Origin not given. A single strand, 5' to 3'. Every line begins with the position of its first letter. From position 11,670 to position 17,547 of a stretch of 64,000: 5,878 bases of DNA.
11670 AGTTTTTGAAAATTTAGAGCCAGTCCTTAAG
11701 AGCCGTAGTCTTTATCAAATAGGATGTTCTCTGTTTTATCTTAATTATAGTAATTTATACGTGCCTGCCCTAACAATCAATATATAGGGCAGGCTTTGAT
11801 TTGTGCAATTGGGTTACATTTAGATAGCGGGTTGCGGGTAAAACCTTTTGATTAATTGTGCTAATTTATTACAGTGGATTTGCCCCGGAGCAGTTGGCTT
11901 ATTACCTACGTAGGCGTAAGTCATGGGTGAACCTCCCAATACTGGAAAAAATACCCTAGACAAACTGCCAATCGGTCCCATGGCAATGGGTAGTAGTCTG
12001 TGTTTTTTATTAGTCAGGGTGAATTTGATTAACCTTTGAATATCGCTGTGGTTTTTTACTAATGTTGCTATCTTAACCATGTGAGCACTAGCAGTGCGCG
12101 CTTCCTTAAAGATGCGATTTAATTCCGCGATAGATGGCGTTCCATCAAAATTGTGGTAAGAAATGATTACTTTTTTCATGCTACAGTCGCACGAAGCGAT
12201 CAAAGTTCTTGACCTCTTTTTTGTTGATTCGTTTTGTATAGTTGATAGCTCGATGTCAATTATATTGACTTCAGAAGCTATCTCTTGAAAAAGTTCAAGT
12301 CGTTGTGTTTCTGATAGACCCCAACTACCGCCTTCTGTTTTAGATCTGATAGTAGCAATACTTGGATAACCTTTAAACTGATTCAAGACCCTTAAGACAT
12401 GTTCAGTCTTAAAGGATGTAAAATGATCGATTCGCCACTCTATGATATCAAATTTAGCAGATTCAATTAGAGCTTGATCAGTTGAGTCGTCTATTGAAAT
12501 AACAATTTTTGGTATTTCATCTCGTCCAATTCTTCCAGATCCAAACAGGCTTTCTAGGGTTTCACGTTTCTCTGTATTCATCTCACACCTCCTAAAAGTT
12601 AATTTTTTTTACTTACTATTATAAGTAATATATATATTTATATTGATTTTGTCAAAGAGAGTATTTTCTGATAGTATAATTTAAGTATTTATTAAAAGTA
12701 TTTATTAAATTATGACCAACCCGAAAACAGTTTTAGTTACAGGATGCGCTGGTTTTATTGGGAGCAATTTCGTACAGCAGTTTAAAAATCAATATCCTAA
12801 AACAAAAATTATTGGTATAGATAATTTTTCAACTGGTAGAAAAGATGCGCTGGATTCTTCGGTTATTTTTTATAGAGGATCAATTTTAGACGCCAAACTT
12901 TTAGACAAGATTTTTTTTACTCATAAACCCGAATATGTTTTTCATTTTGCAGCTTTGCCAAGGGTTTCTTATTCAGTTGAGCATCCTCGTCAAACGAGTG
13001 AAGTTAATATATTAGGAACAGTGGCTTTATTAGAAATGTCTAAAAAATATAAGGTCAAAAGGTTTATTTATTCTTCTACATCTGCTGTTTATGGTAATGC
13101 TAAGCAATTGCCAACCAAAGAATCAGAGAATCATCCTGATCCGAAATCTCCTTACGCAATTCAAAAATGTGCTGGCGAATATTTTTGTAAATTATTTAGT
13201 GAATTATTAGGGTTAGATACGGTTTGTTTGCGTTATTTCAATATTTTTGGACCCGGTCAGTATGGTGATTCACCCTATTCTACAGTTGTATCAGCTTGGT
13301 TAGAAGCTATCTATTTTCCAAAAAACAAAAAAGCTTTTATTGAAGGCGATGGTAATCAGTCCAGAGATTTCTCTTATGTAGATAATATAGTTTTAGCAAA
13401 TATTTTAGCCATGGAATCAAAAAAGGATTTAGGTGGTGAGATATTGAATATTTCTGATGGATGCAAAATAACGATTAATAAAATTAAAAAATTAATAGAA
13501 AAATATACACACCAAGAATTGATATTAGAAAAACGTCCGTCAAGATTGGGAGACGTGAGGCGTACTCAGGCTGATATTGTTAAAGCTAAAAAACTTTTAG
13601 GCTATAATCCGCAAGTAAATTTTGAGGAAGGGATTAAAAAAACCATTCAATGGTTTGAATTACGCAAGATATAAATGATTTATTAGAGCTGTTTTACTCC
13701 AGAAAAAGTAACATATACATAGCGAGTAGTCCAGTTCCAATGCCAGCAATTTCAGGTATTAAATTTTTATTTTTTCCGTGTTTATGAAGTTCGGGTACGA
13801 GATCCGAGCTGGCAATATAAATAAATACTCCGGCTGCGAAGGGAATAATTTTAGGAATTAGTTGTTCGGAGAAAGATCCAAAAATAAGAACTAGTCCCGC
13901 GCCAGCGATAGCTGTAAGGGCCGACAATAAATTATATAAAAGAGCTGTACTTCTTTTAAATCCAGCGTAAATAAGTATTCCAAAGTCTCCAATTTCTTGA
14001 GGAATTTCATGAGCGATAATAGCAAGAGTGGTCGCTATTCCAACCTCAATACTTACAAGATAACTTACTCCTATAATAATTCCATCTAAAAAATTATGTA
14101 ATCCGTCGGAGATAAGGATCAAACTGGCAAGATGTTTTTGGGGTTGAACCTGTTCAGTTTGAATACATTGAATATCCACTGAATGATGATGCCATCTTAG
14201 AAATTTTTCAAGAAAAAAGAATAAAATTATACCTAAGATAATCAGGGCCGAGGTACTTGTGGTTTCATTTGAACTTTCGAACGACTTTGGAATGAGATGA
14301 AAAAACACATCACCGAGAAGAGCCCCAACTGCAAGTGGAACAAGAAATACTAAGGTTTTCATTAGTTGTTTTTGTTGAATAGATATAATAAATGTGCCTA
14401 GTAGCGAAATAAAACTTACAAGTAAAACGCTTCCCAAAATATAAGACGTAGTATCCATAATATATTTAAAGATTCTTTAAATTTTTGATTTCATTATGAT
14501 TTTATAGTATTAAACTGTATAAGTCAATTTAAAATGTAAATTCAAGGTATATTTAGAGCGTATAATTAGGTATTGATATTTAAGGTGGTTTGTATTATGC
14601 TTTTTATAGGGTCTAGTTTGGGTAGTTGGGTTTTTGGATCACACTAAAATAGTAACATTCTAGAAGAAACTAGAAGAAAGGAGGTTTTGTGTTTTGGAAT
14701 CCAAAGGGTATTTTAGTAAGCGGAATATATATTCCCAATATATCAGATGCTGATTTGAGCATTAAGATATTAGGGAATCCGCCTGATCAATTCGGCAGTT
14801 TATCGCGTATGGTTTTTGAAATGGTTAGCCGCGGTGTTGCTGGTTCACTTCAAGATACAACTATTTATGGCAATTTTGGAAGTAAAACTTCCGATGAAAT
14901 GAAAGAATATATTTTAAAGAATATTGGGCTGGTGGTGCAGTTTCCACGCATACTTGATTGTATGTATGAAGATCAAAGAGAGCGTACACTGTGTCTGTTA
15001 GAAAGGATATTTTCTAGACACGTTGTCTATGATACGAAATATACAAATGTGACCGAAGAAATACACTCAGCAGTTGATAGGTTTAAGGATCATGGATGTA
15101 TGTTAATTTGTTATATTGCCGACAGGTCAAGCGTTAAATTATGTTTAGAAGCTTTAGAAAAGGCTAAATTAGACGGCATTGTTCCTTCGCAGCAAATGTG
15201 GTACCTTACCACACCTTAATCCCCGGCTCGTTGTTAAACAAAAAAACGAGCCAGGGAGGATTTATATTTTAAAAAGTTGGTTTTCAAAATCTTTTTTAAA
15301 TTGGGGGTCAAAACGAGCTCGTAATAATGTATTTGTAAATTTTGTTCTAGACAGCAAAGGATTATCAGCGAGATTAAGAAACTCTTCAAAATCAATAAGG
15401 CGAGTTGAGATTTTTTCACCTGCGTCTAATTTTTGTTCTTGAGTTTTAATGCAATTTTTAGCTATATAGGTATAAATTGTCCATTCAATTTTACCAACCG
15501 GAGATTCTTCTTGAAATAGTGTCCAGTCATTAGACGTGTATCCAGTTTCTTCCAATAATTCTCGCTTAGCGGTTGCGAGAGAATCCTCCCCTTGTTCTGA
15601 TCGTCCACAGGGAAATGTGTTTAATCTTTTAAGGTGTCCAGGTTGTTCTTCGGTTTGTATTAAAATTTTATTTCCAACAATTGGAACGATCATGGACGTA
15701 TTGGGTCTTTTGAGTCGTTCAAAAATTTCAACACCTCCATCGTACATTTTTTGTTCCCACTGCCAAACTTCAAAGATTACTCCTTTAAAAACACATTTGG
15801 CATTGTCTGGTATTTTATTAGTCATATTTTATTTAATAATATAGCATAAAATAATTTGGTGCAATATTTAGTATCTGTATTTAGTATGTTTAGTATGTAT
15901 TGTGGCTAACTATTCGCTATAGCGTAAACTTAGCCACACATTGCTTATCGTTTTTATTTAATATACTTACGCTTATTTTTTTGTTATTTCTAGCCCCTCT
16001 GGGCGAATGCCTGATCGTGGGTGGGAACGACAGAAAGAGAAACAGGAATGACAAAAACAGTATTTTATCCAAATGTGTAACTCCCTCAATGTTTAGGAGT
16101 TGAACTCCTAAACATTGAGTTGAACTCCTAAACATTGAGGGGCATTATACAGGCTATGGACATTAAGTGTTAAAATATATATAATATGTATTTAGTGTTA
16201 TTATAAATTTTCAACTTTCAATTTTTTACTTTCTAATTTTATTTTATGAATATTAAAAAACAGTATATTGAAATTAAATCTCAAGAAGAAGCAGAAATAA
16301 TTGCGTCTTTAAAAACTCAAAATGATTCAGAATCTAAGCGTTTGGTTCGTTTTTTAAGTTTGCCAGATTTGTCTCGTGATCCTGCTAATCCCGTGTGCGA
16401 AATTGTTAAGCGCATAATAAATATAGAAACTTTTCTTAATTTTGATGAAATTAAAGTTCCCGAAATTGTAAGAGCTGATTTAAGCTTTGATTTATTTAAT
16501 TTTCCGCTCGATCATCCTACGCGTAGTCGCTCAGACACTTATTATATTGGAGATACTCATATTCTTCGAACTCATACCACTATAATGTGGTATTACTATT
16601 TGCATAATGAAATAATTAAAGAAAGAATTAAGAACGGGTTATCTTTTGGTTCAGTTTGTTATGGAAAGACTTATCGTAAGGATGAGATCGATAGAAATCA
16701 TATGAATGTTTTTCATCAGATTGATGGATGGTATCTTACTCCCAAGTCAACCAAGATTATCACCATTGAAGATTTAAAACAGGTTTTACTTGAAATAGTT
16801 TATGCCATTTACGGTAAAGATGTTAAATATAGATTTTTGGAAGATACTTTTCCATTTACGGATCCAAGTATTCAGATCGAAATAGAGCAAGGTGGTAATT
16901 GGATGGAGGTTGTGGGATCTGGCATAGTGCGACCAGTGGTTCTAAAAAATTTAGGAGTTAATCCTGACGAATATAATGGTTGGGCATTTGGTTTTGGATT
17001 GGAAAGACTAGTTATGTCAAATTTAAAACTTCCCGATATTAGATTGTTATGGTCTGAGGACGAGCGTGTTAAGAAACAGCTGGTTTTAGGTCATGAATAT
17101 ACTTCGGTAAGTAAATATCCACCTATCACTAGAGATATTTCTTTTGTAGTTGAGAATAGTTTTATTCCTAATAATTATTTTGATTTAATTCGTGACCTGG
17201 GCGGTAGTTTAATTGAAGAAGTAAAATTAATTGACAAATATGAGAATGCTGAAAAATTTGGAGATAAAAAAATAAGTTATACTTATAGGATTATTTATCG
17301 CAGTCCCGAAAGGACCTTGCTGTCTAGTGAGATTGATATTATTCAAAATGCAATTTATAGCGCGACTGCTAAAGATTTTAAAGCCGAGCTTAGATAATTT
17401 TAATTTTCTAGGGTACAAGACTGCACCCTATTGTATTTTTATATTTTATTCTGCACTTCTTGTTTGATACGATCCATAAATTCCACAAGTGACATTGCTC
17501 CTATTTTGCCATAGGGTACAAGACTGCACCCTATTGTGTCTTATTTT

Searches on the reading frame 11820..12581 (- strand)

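Call 21: search_protein_families(library=pfam, proteins=[window:11820-12581:-], max_evalue=0.001)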
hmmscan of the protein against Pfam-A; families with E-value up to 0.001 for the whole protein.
window:11820-12581:- (253 aa): 1 family
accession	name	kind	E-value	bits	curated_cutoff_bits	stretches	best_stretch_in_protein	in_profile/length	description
PF01487.21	DHquinase_I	-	2.6e-46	159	22.2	1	39-243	19-229/230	Type I 3-dehydroquinase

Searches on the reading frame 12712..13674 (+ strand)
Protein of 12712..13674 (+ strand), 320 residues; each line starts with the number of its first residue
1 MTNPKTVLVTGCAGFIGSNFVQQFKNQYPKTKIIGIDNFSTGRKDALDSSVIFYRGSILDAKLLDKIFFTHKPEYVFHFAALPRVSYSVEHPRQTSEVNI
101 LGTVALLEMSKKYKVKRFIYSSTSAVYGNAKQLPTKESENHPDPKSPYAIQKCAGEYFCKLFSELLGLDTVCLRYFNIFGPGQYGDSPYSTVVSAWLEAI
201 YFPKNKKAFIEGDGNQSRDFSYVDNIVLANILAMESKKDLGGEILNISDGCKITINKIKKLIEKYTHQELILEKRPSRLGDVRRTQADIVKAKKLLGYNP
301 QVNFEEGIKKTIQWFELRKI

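Call 21: search_protein_families(library=pfam, proteins=[window:12712-13674:+], max_evalue=0.001)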
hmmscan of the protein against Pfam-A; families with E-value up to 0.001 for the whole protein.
window:12712-13674:+ (320 aa): 6 families
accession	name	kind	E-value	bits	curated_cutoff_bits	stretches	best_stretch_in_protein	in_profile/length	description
PF16363.11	GDP_Man_Dehyd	-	8.5e-57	193.5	27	1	8-311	1-332/332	GDP-mannose 4,6 dehydratase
PF01370.27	Epimerase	-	5.4e-56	190.1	20.9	1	7-247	1-239/240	NAD dependent epimerase/dehydratase family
PF01073.25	3Beta_HSD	-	4.7e-22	78.8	22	1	8-235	1-230/280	3-beta hydroxysteroid dehydrogenase/isomerase family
PF02719.21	Polysacc_synt_2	-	2.6e-14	53.5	20.2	1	7-124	1-129/293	Polysaccharide biosynthesis protein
PF04321.23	RmlD_sub_bind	-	4e-11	43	27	1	6-160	2-137/287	RmlD substrate binding domain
PF07993.18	NAD_binding_4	-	9.2e-09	35.2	20.1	1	72-185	88-214/258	Male sterility protein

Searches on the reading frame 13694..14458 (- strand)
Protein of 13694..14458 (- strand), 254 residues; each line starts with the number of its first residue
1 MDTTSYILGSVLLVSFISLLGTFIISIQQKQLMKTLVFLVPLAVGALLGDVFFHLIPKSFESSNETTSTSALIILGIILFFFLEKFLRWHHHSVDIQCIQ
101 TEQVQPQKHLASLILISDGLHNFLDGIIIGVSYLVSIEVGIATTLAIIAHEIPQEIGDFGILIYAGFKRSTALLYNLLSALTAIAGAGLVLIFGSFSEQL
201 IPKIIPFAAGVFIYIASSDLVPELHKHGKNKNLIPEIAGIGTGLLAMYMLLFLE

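Call 21: search_protein_families(library=pfam, proteins=[window:13694-14458:-], max_evalue=0.001)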
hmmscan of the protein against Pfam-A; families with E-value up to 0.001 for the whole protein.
window:13694-14458:- (254 aa): 1 family
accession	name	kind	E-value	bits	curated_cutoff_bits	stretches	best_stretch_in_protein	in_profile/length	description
PF02535.28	Zip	-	4.6e-44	151.4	35.1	2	100-250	167-322/323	ZIP Zinc transporter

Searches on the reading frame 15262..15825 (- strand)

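Call 58: search_protein_families(library=pfam, proteins=[window:15262-15825:-], max_evalue=0.01)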
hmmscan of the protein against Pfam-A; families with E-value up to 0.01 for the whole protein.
window:15262-15825:- (187 aa): 2 families
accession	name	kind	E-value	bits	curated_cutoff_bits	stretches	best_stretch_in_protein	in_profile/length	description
PF00293.34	NUDIX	-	8.2e-12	45.7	21.1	1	45-152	7-121/134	NUDIX domain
PF14815.12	NUDIX_4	-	0.0032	17.7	35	1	51-126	8-81/113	NUDIX domain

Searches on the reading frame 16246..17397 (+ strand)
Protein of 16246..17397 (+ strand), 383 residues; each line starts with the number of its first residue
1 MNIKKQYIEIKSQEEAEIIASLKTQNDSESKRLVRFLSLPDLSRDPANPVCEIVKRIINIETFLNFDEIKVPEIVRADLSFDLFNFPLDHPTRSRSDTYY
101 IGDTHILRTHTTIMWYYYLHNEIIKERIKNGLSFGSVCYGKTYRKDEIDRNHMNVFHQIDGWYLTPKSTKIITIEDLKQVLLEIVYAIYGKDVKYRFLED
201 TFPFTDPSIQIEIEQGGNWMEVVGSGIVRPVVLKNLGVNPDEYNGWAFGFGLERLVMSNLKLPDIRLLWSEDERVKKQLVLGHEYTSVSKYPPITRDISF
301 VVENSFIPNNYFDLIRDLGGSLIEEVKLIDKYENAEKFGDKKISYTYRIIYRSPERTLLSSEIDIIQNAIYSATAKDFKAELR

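Call 9: search_protein_families(library=pfam, proteins=[window:16246-17397:+], max_evalue=0.001)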
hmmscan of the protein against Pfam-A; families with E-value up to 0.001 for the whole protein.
window:16246-17397:+ (383 aa): 2 families
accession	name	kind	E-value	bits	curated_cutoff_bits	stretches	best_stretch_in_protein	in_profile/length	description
PF01409.25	tRNA-synt_2d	-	1.7e-54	185.4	19.8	1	47-278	16-245/246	tRNA synthetases class II core domain (F)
PF03147.19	FDX-ACB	-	1.6e-21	77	31.1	1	289-383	1-94/94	Ferredoxin-fold anticodon binding domain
